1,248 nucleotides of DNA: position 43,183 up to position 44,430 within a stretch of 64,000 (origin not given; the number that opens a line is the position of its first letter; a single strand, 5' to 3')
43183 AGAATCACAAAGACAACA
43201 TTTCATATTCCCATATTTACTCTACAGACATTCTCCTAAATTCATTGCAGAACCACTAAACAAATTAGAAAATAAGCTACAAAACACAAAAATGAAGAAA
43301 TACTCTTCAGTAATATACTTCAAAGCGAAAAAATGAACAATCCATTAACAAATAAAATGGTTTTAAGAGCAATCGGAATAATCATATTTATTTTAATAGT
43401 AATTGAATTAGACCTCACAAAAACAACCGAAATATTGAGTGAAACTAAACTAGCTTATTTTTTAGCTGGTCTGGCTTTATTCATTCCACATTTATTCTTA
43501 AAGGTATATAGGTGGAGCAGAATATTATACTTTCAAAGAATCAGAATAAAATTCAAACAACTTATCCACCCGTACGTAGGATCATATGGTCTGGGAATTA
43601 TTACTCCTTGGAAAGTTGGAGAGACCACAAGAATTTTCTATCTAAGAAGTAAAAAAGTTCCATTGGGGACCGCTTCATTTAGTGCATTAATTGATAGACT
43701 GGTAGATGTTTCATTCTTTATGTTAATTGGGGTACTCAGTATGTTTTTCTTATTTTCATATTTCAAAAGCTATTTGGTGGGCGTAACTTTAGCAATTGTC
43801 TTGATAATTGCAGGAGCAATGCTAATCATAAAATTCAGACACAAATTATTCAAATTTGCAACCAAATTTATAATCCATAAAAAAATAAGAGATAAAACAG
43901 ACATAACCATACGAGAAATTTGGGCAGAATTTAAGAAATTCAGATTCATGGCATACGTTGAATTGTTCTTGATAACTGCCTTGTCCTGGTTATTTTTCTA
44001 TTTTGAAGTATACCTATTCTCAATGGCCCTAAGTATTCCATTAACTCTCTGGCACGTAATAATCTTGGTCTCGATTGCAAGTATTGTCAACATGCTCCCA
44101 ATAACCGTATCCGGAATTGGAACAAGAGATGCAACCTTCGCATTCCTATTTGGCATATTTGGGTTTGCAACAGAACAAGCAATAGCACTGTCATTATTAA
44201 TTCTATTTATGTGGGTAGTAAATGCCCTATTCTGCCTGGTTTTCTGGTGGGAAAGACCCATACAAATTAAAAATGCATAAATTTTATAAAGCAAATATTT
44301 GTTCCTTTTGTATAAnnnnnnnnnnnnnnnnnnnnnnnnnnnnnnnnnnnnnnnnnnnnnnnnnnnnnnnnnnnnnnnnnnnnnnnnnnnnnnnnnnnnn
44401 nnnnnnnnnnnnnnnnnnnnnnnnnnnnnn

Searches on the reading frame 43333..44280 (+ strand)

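Call 15: search_protein_families(library=pfam, proteins=[window:43333-44280:+], max_evalue=0.00001)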
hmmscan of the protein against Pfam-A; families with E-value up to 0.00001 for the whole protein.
window:43333-44280:+ (315 aa): 1 family
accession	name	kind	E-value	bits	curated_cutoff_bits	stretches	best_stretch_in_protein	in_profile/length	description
PF03706.18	LPG_synthase_TM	-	1.1e-38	133.9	33.4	1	14-290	3-290/302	Lysylphosphatidylglycerol synthase TM region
